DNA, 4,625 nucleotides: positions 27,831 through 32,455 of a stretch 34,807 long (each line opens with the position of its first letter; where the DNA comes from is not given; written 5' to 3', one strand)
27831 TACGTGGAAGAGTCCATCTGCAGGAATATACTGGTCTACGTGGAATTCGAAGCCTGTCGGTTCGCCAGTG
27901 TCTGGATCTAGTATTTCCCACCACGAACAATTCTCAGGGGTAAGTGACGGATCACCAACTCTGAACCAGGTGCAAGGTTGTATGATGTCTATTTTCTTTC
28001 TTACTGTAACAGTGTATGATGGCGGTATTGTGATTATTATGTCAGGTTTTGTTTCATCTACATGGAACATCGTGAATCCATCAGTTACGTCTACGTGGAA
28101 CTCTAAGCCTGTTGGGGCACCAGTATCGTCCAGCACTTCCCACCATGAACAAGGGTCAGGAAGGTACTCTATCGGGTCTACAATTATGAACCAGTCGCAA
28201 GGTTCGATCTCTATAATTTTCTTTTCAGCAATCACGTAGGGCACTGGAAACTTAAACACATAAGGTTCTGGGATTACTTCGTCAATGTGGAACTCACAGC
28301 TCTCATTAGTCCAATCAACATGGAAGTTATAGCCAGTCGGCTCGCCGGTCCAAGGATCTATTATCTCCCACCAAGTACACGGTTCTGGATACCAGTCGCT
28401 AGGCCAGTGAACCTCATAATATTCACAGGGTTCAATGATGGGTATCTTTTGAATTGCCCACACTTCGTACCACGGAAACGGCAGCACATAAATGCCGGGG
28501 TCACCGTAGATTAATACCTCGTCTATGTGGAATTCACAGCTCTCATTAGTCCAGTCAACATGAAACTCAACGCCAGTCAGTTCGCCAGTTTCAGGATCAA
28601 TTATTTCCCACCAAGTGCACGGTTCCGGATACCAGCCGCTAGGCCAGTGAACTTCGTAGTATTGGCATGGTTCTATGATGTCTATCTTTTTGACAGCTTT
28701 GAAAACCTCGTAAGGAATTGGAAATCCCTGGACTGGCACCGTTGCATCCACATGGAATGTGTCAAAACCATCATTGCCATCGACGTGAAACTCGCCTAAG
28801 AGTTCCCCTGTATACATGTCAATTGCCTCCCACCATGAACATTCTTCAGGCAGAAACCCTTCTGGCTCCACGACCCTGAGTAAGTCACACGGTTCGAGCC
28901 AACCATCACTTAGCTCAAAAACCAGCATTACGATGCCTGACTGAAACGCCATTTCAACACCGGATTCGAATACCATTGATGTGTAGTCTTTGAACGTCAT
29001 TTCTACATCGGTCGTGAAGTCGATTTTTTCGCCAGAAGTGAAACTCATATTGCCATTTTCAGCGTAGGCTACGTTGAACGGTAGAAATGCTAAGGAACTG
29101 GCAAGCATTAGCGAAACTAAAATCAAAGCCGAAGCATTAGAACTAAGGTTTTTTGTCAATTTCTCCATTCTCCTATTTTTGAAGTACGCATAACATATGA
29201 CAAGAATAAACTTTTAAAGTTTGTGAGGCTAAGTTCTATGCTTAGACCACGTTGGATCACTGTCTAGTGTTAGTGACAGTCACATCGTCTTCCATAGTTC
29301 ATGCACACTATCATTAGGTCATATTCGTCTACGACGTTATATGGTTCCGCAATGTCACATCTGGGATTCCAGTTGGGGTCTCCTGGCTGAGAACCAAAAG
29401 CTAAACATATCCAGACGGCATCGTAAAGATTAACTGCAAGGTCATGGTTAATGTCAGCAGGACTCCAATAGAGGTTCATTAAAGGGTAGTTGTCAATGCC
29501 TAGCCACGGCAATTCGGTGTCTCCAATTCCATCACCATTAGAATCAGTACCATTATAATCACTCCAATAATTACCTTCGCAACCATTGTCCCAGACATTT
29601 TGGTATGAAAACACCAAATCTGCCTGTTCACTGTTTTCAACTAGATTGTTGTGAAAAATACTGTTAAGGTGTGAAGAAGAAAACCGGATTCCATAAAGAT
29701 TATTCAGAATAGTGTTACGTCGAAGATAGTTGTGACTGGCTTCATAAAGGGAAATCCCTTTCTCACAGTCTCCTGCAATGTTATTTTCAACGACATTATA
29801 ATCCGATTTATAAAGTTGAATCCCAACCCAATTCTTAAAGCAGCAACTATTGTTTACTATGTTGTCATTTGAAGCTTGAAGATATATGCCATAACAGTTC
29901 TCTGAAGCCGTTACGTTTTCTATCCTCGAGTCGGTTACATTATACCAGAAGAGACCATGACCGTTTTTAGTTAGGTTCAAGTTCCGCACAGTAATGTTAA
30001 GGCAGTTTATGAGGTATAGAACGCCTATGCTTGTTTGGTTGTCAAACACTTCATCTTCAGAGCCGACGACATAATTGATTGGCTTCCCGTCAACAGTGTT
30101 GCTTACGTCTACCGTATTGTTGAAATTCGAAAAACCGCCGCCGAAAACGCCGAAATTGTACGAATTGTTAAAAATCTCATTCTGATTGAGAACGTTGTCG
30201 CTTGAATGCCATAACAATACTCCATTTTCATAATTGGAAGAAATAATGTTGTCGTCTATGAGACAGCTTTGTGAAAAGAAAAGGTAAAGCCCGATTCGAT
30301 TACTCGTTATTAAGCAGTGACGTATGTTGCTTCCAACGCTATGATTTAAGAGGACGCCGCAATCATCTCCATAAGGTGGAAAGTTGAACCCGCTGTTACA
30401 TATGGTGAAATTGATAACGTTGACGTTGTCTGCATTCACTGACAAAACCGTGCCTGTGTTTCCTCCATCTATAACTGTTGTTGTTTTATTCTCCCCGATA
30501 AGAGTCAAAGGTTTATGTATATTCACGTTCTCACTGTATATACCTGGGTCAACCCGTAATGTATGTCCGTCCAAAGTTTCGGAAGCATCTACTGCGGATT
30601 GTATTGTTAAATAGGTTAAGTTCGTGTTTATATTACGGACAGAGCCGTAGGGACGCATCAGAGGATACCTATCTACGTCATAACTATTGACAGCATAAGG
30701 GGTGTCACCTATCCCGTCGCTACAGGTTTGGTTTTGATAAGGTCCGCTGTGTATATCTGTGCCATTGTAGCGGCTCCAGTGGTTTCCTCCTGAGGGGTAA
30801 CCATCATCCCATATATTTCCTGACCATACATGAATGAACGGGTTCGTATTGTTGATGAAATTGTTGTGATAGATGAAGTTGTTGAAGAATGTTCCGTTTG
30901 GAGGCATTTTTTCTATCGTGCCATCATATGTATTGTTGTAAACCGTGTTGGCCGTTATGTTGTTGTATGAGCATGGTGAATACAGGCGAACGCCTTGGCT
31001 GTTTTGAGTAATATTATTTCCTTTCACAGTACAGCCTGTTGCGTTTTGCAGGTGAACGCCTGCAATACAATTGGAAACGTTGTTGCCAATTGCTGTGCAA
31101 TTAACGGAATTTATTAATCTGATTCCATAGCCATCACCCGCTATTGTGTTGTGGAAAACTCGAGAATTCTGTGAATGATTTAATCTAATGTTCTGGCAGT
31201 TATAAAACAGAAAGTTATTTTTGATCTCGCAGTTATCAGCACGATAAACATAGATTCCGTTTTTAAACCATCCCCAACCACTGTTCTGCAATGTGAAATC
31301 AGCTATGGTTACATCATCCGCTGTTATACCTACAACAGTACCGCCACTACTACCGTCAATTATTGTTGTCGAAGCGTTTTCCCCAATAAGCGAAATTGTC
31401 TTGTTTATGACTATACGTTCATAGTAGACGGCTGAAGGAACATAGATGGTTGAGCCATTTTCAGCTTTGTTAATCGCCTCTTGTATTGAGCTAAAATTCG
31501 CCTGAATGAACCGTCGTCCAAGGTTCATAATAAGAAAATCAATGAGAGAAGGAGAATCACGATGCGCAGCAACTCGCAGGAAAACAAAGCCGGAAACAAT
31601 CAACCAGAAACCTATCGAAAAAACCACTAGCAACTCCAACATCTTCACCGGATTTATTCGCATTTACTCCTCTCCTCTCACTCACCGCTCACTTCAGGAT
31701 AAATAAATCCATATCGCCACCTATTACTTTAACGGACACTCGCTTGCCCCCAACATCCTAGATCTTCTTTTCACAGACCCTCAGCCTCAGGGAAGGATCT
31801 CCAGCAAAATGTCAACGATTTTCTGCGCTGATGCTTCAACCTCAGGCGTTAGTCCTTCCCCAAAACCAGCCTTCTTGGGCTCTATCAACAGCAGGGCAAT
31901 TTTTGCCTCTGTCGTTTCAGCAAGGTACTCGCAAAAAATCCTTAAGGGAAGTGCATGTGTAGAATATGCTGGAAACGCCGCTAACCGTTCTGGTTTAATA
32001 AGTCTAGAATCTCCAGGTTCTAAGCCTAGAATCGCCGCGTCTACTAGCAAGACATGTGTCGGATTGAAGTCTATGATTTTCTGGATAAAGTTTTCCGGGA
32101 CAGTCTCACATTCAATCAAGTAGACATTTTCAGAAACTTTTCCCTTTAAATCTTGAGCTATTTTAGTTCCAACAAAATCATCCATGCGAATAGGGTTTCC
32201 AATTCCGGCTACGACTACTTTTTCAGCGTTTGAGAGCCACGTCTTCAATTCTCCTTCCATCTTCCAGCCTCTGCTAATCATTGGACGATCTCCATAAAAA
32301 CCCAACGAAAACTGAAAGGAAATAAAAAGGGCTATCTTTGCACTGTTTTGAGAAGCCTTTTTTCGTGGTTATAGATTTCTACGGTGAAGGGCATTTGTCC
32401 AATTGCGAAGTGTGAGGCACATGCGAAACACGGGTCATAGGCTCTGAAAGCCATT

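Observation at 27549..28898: Six tandem Cys/Trp-rich repeats with a signature I cannot assign to any known domain family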

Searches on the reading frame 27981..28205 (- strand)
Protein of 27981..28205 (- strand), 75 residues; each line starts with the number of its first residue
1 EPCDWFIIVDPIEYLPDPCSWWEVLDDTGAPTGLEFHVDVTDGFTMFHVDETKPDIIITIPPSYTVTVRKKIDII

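Call 19: search_solved_structures(query=A1, max_evalue=10, show_alignments=2)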
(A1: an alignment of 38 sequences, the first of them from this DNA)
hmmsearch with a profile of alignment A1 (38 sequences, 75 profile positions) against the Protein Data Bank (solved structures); distinct sequences matched with E-value up to 10: 1.
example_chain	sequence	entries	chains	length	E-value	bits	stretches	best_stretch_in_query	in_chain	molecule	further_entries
9rce_B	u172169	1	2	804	0.67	13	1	29-57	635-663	SalCis12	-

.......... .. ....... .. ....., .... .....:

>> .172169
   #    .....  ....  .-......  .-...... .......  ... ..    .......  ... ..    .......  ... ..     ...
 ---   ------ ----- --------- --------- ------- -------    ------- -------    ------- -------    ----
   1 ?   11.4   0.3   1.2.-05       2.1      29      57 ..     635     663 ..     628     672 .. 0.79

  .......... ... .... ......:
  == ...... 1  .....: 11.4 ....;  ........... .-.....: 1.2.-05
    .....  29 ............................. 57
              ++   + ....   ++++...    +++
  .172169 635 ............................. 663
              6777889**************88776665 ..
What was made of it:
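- Tried and rejected: PDB sequence search with the unit profile (call 19).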

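Call 22: search_protein_representatives(alignment_id=A1)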
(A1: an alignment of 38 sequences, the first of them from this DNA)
Query: 38 sequences, 75 profile positions. Proteins with E-value up to 0.001 (for the whole library): 34; up to 1e-10: 27; up to 1e-30: 13. The best 34 are listed.
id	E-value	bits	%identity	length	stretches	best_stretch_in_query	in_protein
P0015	6.3e-159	532.2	-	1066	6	2-75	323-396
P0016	5.8e-129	436.2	-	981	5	1-75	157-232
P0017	3.4e-111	379.3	-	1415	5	2-75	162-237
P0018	3.3e-101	347.3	-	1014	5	1-75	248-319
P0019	5.0e-76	266.6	-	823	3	1-75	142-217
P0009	1.2e-74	262.2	-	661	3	2-75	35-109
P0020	2.5e-72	254.8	-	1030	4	1-75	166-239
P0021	3.6e-63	225.4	-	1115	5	1-74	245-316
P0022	7.1e-60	214.9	-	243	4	1-75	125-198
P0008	5.0e-56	202.5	-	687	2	2-71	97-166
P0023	1.9e-34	133.4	-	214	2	3-75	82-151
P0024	3.8e-32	126.0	-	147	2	12-75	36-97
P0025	3.8e-31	122.8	-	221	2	2-75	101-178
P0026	7.2e-29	115.5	-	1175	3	12-70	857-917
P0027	1.3e-23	98.7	-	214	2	1-75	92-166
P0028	1.6e-23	98.4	-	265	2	1-64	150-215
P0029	1.3e-22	95.4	-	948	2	1-69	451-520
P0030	1.1e-20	89.2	-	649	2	1-69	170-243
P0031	3.6e-20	87.6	-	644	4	4-75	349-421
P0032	7.2e-20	86.7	-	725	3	2-73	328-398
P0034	9.1e-18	79.9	-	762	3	1-74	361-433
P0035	2.1e-17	78.8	-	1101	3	2-61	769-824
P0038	8.9e-15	70.4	-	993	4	5-74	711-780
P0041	6.8e-09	51.5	-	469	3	14-60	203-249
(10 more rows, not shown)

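Call 28: search_protein_families(library=pfam, proteins=[P0026, P0029, P0030, P0031, P0032, P0034, P0035, P0038, P0041, P0017], max_evalue=0.01)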
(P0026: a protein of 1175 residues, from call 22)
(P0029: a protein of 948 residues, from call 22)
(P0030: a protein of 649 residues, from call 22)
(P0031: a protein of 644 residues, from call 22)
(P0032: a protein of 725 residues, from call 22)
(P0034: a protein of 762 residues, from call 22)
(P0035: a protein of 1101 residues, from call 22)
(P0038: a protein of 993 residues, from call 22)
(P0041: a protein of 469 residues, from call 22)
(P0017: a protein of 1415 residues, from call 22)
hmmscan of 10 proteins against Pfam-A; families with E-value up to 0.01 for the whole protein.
P0026 (1175 aa): 2 families
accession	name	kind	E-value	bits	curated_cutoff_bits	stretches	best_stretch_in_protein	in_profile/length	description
PF00963.24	Cohesin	-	0.00013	22.6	24.1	1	39-147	15-123/139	Cohesin domain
PF00404.24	Dockerin_1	-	0.00095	19.8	22.9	1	1107-1163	2-53/57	Dockerin type I domain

P0029 (948 aa): 2 families
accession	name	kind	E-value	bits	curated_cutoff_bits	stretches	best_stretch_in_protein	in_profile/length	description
PF07705.17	CARDB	-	7.6e-05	23.3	22.7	0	185-264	6-78/101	CARDB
PF00404.24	Dockerin_1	-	9.3e-05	23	22.9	1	880-925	2-48/57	Dockerin type I domain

P0030 (649 aa): 0 families

P0031 (644 aa): 0 families

P0032 (725 aa): 2 families
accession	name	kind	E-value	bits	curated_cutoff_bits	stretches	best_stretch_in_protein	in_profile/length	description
PF00963.24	Cohesin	-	4.5e-08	33.8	24.1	1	409-507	7-106/139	Cohesin domain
PF07705.17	CARDB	-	4.8e-06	27.2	22.7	1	567-644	13-85/101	CARDB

P0034 (762 aa): 2 families
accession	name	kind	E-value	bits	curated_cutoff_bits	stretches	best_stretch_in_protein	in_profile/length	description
PF00963.24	Cohesin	-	0.00025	21.7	24.1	1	447-550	12-112/139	Cohesin domain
PF07705.17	CARDB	-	0.0024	18.5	22.7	0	605-665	10-71/101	CARDB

P0035 (1101 aa): 1 family
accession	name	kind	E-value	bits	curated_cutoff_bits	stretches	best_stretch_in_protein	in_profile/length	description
PF00963.24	Cohesin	-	6.8e-05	23.5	24.1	1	49-145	8-104/139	Cohesin domain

P0038 (993 aa): 2 families
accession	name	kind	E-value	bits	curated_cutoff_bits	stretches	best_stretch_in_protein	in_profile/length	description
PF00963.24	Cohesin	-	3.9e-07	30.8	24.1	1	806-883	30-106/139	Cohesin domain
PF00404.24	Dockerin_1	-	0.0048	17.5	22.9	0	929-979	4-49/57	Dockerin type I domain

P0041 (469 aa): 0 families

P0017 (1415 aa): 2 families
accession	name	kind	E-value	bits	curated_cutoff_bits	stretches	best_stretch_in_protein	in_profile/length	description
PF00404.24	Dockerin_1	-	0.00011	22.7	22.9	0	1015-1052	1-39/57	Dockerin type I domain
PF07705.17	CARDB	-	0.00041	20.9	22.7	1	1234-1313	10-83/101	CARDB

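Call 60: list_cluster_members(proteins=[P0026, P0029, P0030, P0031, P0032, P0034, P0035, P0038, P0028, P0041])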
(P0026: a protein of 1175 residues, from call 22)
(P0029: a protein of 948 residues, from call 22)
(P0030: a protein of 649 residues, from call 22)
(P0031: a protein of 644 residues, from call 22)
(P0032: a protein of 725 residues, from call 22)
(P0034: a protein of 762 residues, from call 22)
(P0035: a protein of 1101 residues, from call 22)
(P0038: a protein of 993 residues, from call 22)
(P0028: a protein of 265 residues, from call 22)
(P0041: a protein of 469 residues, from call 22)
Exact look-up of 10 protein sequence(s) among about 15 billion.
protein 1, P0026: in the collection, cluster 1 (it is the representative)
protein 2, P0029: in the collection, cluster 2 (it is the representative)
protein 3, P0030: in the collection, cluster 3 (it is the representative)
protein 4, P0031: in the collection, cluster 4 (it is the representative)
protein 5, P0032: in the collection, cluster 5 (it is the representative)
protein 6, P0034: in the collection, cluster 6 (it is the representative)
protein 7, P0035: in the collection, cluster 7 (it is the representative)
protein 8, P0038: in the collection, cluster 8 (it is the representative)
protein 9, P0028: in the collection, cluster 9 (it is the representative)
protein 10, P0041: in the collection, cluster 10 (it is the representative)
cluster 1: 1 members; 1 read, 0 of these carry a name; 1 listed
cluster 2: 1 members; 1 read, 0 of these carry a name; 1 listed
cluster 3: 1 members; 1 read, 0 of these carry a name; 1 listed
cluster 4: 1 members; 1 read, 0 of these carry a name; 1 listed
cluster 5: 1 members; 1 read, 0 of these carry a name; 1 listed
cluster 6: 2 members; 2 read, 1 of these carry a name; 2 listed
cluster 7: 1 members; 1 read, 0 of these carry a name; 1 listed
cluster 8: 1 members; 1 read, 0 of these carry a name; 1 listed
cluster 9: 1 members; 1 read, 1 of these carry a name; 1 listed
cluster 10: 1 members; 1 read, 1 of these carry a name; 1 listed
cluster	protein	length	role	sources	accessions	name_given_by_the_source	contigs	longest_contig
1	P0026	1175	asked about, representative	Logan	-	-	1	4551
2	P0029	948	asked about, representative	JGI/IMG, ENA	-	-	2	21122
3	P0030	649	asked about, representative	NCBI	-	-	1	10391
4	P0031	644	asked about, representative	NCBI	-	-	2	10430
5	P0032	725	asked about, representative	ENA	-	-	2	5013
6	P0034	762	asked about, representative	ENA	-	-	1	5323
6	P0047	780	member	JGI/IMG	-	hypothetical protein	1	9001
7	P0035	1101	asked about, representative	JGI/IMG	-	-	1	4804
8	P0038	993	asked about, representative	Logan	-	-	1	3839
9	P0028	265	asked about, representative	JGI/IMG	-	hypothetical protein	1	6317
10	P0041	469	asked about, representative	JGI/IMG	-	hypothetical protein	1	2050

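Call 61: find_encoding_contigs(protein=P0029, flank=10000, max_places=2)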
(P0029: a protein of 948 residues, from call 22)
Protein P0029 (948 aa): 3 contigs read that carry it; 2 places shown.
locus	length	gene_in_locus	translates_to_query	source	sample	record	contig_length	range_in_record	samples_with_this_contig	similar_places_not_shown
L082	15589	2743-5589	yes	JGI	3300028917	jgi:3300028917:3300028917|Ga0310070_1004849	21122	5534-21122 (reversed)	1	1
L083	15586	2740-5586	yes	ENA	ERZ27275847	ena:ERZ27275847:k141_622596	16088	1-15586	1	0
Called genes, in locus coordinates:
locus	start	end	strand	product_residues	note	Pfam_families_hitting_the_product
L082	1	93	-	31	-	?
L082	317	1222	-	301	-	-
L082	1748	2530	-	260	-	-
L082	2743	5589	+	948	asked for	-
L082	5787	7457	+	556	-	PF01364:Peptidase_C25, PF07705:CARDB (weak), PF00404:Dockerin_1 (weak)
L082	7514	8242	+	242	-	PF00404:Dockerin_1 (weak)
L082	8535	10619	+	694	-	PF05048:NosD, PF13229:Beta_helix, PF00630:Filamin (faint), PF18911:PKD_4, PF00801:PKD, PF16640:Big_3_5, PF02369:Big_1 (weak), PF16640:Big_3_5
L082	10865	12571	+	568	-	-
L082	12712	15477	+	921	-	PF05048:NosD, PF13229:Beta_helix, PF05048:NosD, PF13229:Beta_helix, PF07705:CARDB, PF00404:Dockerin_1 (weak)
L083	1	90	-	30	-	?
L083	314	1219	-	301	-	-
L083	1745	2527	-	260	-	-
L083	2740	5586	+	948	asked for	-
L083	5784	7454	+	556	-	PF01364:Peptidase_C25, PF07705:CARDB (weak), PF00404:Dockerin_1 (weak)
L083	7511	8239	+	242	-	PF00404:Dockerin_1 (weak)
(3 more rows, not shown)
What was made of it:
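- A distant member sits in a cluster with a C25 peptidase carrying a dockerin, and with NosD-like proteins, one of which carries a dockerin (call 61).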

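Call 73: find_homologous_proteins(query=A1, max_evalue=0.001)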
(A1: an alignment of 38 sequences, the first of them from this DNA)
Query A1 (38 sequences) (75 aa, profile of the alignment): 2 proteins with E <= 0.001 among 85 candidates.
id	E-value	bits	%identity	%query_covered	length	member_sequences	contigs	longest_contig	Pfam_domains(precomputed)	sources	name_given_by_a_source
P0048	3.2e-34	134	61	72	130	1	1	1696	-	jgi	-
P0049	1.2e-16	78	44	63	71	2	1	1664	-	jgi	-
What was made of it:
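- Tried and rejected: find_homologous_proteins with the 75-aa profile A1 (call 73).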

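Call 74: find_encoding_contigs(protein=P0031, flank=10000, max_places=2)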
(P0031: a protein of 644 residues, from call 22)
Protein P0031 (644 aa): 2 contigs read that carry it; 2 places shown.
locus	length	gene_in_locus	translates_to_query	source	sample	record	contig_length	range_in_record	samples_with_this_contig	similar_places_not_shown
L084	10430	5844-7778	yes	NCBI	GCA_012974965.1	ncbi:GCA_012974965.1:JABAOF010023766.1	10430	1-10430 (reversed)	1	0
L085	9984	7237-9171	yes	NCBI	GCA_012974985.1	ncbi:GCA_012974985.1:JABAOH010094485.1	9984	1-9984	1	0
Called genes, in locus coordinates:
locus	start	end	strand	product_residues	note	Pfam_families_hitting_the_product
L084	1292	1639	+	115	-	-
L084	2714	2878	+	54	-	-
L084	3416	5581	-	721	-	PF00496:SBP_bac_5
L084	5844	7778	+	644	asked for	-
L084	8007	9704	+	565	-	PF18911:PKD_4, PF00801:PKD, PF22352:K319L-like_PKD (weak)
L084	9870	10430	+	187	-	?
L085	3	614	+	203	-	?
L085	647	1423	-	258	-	PF14801:TrmI-like_N, PF01135:PCMT, PF08704:GCD14, PF13847:Methyltransf_31, PF13649:Methyltransf_25 (weak)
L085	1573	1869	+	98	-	-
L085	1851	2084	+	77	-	-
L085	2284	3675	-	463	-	PF07705:CARDB (weak), PF18911:PKD_4, PF00801:PKD, PF16640:Big_3_5 (weak), PF07705:CARDB (weak)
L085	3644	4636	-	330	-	-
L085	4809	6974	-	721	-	PF00496:SBP_bac_5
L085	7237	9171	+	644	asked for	-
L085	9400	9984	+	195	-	?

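Call 75: find_encoding_contigs(protein=P0030, flank=10000, max_places=2)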
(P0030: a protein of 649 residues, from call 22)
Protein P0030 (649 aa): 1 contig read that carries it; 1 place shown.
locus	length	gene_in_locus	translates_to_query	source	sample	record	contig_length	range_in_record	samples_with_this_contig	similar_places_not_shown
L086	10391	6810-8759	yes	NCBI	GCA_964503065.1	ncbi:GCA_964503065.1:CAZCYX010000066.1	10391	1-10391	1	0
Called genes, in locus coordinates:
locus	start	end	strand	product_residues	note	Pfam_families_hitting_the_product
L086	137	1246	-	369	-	PF00478:IMPDH (faint), PF03060:NMO, PF01070:FMN_dh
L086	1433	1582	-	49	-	-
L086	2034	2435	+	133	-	PF02036:SCP2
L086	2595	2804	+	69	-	-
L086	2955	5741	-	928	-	PF01804:Penicil_amidase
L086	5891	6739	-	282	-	PF00378:ECH_1, PF16113:ECH_2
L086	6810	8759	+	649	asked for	-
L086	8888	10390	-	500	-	?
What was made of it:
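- Tried and rejected: Taxonomy of the distant members. list_cluster_members and find_encoding_contigs gave no organism names (calls 60, 74, 75), so their taxonomy remains unknown.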

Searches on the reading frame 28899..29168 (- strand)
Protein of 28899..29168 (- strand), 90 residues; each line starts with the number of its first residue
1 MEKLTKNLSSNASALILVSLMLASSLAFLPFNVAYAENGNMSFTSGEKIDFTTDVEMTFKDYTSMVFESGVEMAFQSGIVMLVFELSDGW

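Call 68: search_protein_families(library=pfam, proteins=[window:28899-29168:-], max_evalue=10)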
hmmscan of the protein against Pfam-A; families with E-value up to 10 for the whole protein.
window:28899-29168:- (90 aa): 0 families
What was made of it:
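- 28896..29060 (-): Pre-repeat segment, aa 37-91. It has a short periodic x-[MI]-x-F-x-[ST]-G motif (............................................). No Pfam match (call 68).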

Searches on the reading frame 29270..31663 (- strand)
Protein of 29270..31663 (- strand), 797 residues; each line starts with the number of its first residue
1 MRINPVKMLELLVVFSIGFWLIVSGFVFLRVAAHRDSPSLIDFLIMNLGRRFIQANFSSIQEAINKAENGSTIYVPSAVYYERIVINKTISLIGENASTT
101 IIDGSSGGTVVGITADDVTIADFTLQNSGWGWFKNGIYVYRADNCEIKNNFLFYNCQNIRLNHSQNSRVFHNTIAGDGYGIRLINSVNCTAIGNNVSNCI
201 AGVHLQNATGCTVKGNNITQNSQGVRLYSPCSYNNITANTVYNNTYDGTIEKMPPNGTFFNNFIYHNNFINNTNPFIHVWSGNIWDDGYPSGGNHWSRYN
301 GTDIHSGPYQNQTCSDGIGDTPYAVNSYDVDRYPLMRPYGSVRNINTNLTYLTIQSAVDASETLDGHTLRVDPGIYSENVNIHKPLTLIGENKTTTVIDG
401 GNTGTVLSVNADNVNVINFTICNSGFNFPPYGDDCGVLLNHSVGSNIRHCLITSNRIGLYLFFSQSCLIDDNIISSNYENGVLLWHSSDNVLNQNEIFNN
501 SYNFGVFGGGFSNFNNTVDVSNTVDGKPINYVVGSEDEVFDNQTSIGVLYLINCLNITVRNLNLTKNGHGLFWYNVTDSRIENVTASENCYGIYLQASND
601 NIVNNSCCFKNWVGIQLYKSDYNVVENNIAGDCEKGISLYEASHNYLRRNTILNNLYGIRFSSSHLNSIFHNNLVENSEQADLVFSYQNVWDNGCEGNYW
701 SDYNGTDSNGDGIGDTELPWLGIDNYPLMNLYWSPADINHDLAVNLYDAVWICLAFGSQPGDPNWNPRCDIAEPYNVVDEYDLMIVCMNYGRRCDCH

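Call 21: search_protein_families(library=pfam, proteins=[window:29270-31663:-], max_evalue=0.001)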
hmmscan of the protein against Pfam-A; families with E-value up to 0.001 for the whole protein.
window:29270-31663:- (797 aa): 2 families
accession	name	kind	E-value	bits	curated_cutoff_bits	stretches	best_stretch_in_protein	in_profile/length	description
PF05048.19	NosD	-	2.9e-52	177.6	23.6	3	531-705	27-212/212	Periplasmic copper-binding protein (NosD)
PF13229.12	Beta_helix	-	2.8e-32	112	25.9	3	550-689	4-149/158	Right handed beta helix region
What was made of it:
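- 29270..31663 (-): Conserved partner gene directly upstream on the same strand: a 797-aa NosD-like protein with several matched beta-helix stretches, an N-terminal hydrophobic segment and a dockerin-like C-terminus. Pfam NosD 2.9e-52 and Beta_helix 2.8e-32 (call 21).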

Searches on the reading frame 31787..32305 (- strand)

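Call 21: search_protein_families(library=pfam, proteins=[window:31787-32305:-], max_evalue=0.001)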
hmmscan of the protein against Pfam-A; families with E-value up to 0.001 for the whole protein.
window:31787-32305:- (172 aa): 1 family
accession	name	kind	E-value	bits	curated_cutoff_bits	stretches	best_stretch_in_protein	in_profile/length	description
PF01750.23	HycI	-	1.1e-17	64.5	23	1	50-169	4-129/130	Hydrogenase maturation protease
